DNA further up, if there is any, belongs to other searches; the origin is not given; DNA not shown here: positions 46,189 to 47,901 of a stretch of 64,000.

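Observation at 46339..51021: Unusual four-gene sulfur / methyl / ATPase operon next to a Fur-family regulator and a ZIP transporter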

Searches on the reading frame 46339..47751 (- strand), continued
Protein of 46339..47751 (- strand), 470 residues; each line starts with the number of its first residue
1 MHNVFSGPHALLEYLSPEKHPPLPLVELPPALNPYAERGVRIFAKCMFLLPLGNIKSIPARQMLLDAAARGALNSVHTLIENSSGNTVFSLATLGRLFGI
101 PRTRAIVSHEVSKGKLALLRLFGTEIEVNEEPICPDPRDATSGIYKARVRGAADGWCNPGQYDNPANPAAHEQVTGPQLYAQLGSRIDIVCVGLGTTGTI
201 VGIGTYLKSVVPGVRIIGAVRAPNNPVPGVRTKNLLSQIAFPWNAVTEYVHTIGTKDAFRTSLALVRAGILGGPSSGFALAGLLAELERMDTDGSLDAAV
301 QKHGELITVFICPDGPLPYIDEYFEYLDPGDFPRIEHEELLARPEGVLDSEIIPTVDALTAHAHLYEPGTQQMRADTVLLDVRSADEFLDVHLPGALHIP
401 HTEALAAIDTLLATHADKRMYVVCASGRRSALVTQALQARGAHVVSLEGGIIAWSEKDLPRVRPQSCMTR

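Call 45: fold_search(model_id=the predicted structure, library=pdb)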
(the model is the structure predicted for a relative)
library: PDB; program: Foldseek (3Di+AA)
matches with E <= 10: 116; with E <= 0.001: 9
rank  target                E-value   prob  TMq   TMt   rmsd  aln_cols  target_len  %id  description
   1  1vk1                  1.3e-07  1.00  0.88  0.49   2.0       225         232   15  Conserved hypothetical protein from Pyrococcus furiosus Pfu-392566-001 (released 2004-08-10)
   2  5x0b                  2.7e-07  1.00  0.81  0.44   5.6       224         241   17  Free serine kinase in complex with AMP (released 2017-04-12)
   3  5x0g                  3.9e-07  1.00  0.81  0.44   5.6       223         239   16  Free serine kinase (E30A mutant) in complex with ADP (released 2017-04-12)
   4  5x0k                  4.5e-07  1.00  0.81  0.44   5.6       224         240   16  Free serine kinase (E30Q mutant) in complex with AMP (released 2017-04-12)
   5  5ujd_A                8.7e-07  1.00  0.71  0.36   9.9       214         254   15  SbnI from Staphylococcus pseudintermedius (released 2018-01-24)
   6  5x0j                  9.9e-07  1.00  0.86  0.46   3.6       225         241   15  Free serine kinase (E30Q mutant) in complex with phosphoserine and AMP (released 2017-04-12)
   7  6nr6_A                1.1e-06  1.00  0.74  0.38   9.8       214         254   14  Crystal Structure of Staphylococcus pseudintermedius SbnI in complex with ADP (released 2019-06-19)
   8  5uje                  1.2e-06  1.00  0.78  0.42   8.8       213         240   17  SbnI with C-terminal truncation from Staphylococcus aureus (released 2018-01-24)
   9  5x0e                  1.4e-06  1.00  0.83  0.44   5.8       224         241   16  Free serine kinase (E30A mutant) in complex with phosphoserine and AMP (released 2017-04-12)
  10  7ol9_A                1.8e-03  1.00  0.49  0.31   5.3       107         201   14  Crystal structure of C-terminally truncated Bacillus subtilis nucleoid occlusion protein (Noc) complexed to the Noc-bi (released 2022-03-09)
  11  7ng0                  3.2e-03  1.00  0.50  0.32   5.5       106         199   14  Crystal structure of N- and C-terminally truncated Geobacillus thermoleovorans nucleoid occlusion protein Noc (released 2021-02-17)
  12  7o0n_A                5.8e-03  1.00  0.44  0.30   5.8       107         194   17  Crystal structure of a ParB E93A mutant from Myxococcus xanthus bound to CDP and monothiophosphate (released 2021-09-15)
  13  7nfu_A                6.6e-03  1.00  0.49  0.29   4.7       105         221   14  Crystal structure of C-terminally truncated Geobacillus thermoleovorans nucleoid occlusion protein Noc (released 2021-02-17)
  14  7ol9_B                7.5e-03  1.00  0.49  0.32   4.9       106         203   16  Crystal structure of C-terminally truncated Bacillus subtilis nucleoid occlusion protein (Noc) complexed to the Noc-bi (released 2022-03-09)
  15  7nfu_B                8.0e-03  1.00  0.49  0.30   4.5       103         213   14  Crystal structure of C-terminally truncated Geobacillus thermoleovorans nucleoid occlusion protein Noc (released 2021-02-17)
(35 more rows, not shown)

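Call 53: search_protein_families(library=pfam, proteins=[L063:8294-8647:+, L079:1933-3729:+, L072:5567-5986:-, L074:1781-2986:-, L088:2797-3498:-, L029:3117-4298:+, L014:5125-6144:-, L014:7400-7942:+, L014:6586-7425:+, L029:5346-6161:+], max_evalue=0.001)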
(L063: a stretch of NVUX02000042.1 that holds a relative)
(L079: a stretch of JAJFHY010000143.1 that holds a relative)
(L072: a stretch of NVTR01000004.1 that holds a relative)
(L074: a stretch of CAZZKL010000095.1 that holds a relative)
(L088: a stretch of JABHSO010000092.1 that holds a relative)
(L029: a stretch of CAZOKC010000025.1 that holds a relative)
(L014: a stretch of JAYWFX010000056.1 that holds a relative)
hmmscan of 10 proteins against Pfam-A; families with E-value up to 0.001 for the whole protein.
L063:8294-8647:+ (118 aa): 2 families
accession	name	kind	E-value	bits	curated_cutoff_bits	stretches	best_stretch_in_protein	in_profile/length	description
PF12840.13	HTH_20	-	9.4e-09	35.6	27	1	20-70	1-49/51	Helix-turn-helix domain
PF01022.26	HTH_5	-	2e-07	31.2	22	1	28-70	7-46/47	Bacterial regulatory protein, arsR family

L079:1933-3729:+ (599 aa): 26 families (the best 25 are shown)
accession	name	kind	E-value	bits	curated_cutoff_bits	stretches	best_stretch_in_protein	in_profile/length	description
PF02374.21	ArsA_ATPase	-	4.4e-96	322.1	24.3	3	17-299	2-300/305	Anion-transporting ATPase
PF13614.12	AAA_31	-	8.1e-21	75.2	27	2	20-159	6-133/177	AAA domain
PF01656.29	CbiA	-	5.1e-19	68.9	25.4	2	339-482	4-54/125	CobQ/CobB/MinD/ParA nucleotide binding domain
PF00142.24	Fer4_NifH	-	1.5e-13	51.3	25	2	20-70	4-55/271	4Fe-4S iron sulfur cluster binding proteins, NifH/frxC family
PF10609.15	ParA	-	6.4e-11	42.6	27.1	2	337-370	7-40/246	NUBPL iron-transfer P-loop NTPase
PF20720.3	nSTAND3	-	1.3e-08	35.1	27.2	0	335-368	18-51/155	Novel STAND NTPase 3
PF03308.22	MeaB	-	2.3e-08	33.8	23.1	0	337-383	36-83/273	Methylmalonyl Co-A mutase-associated GTPase MeaB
PF13191.12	AAA_16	-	2.5e-08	35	32.6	1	321-452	11-137/167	AAA ATPase domain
PF01695.23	IstB_IS21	-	4.1e-08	33.5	24.1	0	3-53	79-129/238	IstB-like ATP binding protein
PF13481.12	AAA_25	-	2.5e-07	31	27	0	332-367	31-65/195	AAA domain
PF00448.28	SRP54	-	6.8e-07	29.6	22.7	0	336-371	3-38/196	SRP54-type protein, GTPase domain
PF06564.18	CBP_BcsQ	-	2.4e-06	27.7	21.3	0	24-67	10-53/234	Cellulose biosynthesis protein BcsQ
PF25199.1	nSTAND_NTPase5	-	2.9e-06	27.6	34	0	297-373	2-81/145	Novel STAND NTPase 5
PF05970.20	PIF1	-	7.9e-06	26.1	25.9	0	9-51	15-57/223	PIF1-like helicase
PF01583.26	APS_kinase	-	1e-05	26.1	21.1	0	18-52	4-38/152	Adenylylsulphate kinase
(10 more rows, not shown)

L072:5567-5986:- (140 aa): 1 family
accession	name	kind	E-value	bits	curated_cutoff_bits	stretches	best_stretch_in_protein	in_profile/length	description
PF06953.17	ArsD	-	1.9e-39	135.2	27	1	11-128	1-119/123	Arsenical resistance operon protein ArsD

L074:1781-2986:- (402 aa): 1 family
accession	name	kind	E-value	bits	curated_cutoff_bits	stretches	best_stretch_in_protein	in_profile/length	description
PF00155.27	Aminotran_1_2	-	2e-31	109.9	19.7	1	55-394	19-361/361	Aminotransferase class I and II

L088:2797-3498:- (234 aa): 1 family
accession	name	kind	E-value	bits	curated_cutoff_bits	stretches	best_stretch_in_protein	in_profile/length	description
PF00230.25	MIP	-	7.8e-27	94.9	25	1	19-162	8-155/222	Major intrinsic protein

L029:3117-4298:+ (394 aa): 2 families
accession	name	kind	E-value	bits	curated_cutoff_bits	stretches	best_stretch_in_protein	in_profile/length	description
PF02492.25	cobW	-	2.4e-56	190.6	20.7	1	5-210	1-179/180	CobW/HypB/UreG, nucleotide-binding domain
PF07683.19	CobW_C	-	2e-19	69.7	22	1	256-371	1-94/94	Cobalamin synthesis protein cobW C-terminal domain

L014:5125-6144:- (339 aa): 1 family
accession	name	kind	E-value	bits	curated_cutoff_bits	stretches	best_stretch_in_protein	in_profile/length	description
PF01297.22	ZnuA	-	2.4e-87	293.2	29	1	65-331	1-261/263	Zinc-uptake complex component A periplasmic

L014:7400-7942:+ (180 aa): 0 families

L014:6586-7425:+ (279 aa): 6 families
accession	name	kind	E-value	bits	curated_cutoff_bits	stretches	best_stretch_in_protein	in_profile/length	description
PF01656.29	CbiA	-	1.1e-14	54.9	25.4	1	4-231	3-115/125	CobQ/CobB/MinD/ParA nucleotide binding domain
PF13614.12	AAA_31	-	1.2e-09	38.8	27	1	5-80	6-63/177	AAA domain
PF02374.21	ArsA_ATPase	-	2e-06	27.7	24.3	1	3-52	4-53/305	Anion-transporting ATPase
PF00142.24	Fer4_NifH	-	2.3e-06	27.7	25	1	1-42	1-42/271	4Fe-4S iron sulfur cluster binding proteins, NifH/frxC family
PF10609.15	ParA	-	9.5e-05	22.4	27.1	1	5-37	9-41/246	NUBPL iron-transfer P-loop NTPase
PF16575.11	CLP1_P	-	0.00053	20.3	26.6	0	7-38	1-32/188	mRNA cleavage and polyadenylation factor CLP1 P-loop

L029:5346-6161:+ (271 aa): 2 families
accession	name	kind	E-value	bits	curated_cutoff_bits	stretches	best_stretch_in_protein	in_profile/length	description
PF13847.12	Methyltransf_31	-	0.00062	19.9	27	1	43-151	3-108/145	Methyltransferase domain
PF08242.18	Methyltransf_12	-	0.00095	20.3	30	0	48-144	1-92/98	Methyltransferase domain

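Call 54: predict_structure(alignment_id=A1)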
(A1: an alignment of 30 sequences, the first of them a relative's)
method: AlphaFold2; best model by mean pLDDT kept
length: 470 residues; sequences in the alignment: 30
mean_pLDDT: 87.9   pTM: 0.73
mean pLDDT of the five models: 87.9, 87.8, 87.6, 81.8, 81.8
residues with pLDDT >= 90: 291; 70-90: 138; 50-70: 28; < 50: 13
segments of 3 or more residues with pLDDT < 50: 226-228, 343-350
pLDDT, mean of each block of 10 residues (from residue 1): 81 90 95 97 97 93 92 94 84 95 90 84 90 73 89 92 86 96 95 90 97 95 56 65 91 91 97 95 98 95 95 90 83 79 46 84 92 94 88 93 91 93 89 89 91 84 68
secondary structure, 60 per line:
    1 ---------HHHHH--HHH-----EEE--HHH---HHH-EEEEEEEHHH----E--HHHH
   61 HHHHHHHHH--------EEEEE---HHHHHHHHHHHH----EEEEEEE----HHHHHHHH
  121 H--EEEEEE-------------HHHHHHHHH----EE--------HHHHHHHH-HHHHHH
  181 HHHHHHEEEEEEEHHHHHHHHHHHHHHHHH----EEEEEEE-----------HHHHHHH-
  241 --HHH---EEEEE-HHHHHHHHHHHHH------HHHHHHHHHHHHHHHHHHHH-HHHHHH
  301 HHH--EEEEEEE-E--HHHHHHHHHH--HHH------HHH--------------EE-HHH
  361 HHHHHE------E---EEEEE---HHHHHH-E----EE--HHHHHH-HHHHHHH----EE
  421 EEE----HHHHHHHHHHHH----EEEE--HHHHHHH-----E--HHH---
elements in order: H10-14 E25-27 E40-46 H57-69 E78-82 H86-97 E102-108 H113-121 E124-129 H143-151 H166-173 H175-186 E187-193 H194-210 E215-221 H233-239 E249-253 H255-267 H274-293 H295-303 E306-312 H317-326 H358-365 E377-381 H385-390 H401-406 H408-414 E419-423 H428-439 E444-447 H450-456

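Call 56: fold_search(model_id=the predicted structure, library=pdb)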
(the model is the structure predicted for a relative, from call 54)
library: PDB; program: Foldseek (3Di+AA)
matches with E <= 10: 1798; with E <= 0.001: 564
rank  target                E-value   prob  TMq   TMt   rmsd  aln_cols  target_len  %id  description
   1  8h4q_N                2.5e-44  1.00  0.68  0.66  17.6       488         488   36  Aspergillomarasmine A biosynthese complex with OPS (released 2023-10-18)
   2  8h4h_A                1.6e-43  1.00  0.68  0.68  17.0       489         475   36  The apo structure of Aspergillomarasmine A synthetase (released 2023-10-18)
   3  8h4q_A                2.5e-43  1.00  0.69  0.67  16.9       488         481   36  Aspergillomarasmine A biosynthese complex with OPS (released 2023-10-18)
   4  8h4h_N                1.8e-42  1.00  0.67  0.65  17.9       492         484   36  The apo structure of Aspergillomarasmine A synthetase (released 2023-10-18)
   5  7xrq_A                6.7e-23  1.00  0.51  0.81   4.3       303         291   27  The Catalytic Core Structure of Cystathionine beta-Synthase from Candida albicans (released 2023-04-19)
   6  3pc3                  2.3e-22  1.00  0.54  0.51   9.5       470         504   22  Full length structure of cystathionine beta-synthase from Drosophila in complex with aminoacrylate (released 2010-12-01)
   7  8s5h_A                2.5e-22  1.00  0.54  0.50  13.4       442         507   21  Full-length human cystathionine beta-synthase with C-terminal 6xHis-tag, basal state, helical reconstruction (released 2024-04-17)
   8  6vju_A                2.6e-22  1.00  0.52  0.75   5.1       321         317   26  Crystal Structure of Cystathionine beta synthase from Legionella pneumophila with LLP, PLP, and homocysteine (released 2020-02-05)
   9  4l0d_A                3.0e-22  1.00  0.53  0.51  12.7       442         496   21  Crystal structure of delta516-525 human cystathionine beta-synthase containing C-terminal 6xHis-tag (released 2013-09-18)
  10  6xwl_D                4.5e-22  1.00  0.54  0.54   8.4       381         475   23  Cystathionine beta-synthase from Toxoplasma gondii (released 2021-02-03)
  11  7xnz_A                4.8e-22  1.00  0.54  0.55   9.6       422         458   24  Native cystathionine beta-synthase of Mycobacterium tuberculosis. (released 2022-05-25)
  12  4l0d_B                5.4e-22  1.00  0.53  0.50  12.0       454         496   21  Crystal structure of delta516-525 human cystathionine beta-synthase containing C-terminal 6xHis-tag (released 2013-09-18)
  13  6c4p                  6.9e-22  1.00  0.55  0.74   5.0       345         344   25  Crystal Structures of Cystathionine beta-Synthase from Saccharomyces cerevisiae: the Structure of the PMP Complex (released 2018-04-25)
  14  6zs7_B                9.2e-22  1.00  0.55  0.55   8.5       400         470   23  Crystal structure of delta466-491 cystathionine beta-synthase from Toxoplasma gondii with L-cysteine (released 2021-07-28)
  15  6xyl_F                1.0e-21  1.00  0.52  0.51  13.3       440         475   21  Crystal structure of delta466-491 cystathionine beta-synthase from Toxoplasma gondii with L-serine (released 2021-02-10)
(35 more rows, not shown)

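Call 61: find_related_loci(query=A3, collection=metagenome_contigs, flank=6000)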
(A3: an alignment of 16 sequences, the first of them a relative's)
Query A3 (125 aa) in metagenome_contigs; peptide patterns used: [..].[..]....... (x = any residue, [..] = any of these).
600 stretches matched a pattern (row limit reached: there are more); 584 encode a relative of the query (tblastn E <= 1e-3); the best 80 are kept; 80 distinct loci.
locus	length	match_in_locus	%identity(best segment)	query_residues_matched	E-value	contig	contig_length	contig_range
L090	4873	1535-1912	48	1-124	6e-33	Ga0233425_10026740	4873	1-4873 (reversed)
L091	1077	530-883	46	1-117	2e-30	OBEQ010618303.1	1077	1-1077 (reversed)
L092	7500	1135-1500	45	6-125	3e-28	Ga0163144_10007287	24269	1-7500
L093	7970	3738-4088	48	2-117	7e-28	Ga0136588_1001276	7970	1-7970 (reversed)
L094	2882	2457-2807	45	6-122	3e-27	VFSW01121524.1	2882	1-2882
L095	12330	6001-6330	46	7-115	8e-27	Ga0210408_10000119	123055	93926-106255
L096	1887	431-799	40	1-122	1e-26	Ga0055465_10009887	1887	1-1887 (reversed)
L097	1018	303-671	44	1-122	7e-27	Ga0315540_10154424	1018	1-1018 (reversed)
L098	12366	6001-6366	45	6-125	3e-28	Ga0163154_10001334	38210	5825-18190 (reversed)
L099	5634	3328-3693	43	6-125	3e-26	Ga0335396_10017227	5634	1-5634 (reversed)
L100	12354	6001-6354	43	6-122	2e-25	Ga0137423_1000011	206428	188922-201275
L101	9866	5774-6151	42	1-125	2e-25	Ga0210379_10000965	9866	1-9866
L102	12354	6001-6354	43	6-122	2e-25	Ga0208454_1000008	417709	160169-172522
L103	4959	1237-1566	44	6-114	3e-25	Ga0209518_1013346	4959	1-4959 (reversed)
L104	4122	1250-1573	47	6-112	8e-25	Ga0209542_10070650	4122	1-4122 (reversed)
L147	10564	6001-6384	40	1-123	2e-21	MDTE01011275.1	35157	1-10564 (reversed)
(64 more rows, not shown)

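Call 79: search_protein_representatives(alignment_id=A3)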
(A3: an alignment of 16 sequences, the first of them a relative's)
Query: 16 sequences, 132 profile positions. Proteins with E-value up to 0.001 (for the whole library): 3841; up to 1e-10: 1288; up to 1e-30: 44. The best 150 are listed.
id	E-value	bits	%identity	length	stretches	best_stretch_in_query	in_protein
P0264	4.2e-58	211.0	-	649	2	4-129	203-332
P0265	9.4e-58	209.9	-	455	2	3-129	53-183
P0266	5.5e-55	200.9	-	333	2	2-116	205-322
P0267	3.1e-54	198.5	-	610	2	4-130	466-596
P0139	1.9e-51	189.5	-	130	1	2-129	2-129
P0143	2.4e-49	182.7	-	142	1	2-129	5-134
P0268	4.5e-47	175.3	-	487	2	4-129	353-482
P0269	3.5e-45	169.2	-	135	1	4-130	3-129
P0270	9.0e-45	167.9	-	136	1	2-130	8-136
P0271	1.4e-44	167.3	-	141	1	4-130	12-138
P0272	2.1e-43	163.4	-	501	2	4-129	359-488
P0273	2.5e-41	156.7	-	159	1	3-128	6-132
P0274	2.9e-40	153.3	-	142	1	3-130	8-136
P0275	3.3e-39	149.9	-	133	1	4-130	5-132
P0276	2.0e-38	147.3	-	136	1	2-129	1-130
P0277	3.3e-38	146.6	-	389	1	3-116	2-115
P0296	6.1e-32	126.4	-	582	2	2-119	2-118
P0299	2.5e-31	124.4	-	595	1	3-119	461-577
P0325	5.7e-29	116.8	-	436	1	6-117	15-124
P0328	1.0e-28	115.9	-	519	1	5-114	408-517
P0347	9.9e-28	112.7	-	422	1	3-128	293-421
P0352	2.9e-27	111.2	-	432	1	4-119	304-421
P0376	1.4e-26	109.0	-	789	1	3-130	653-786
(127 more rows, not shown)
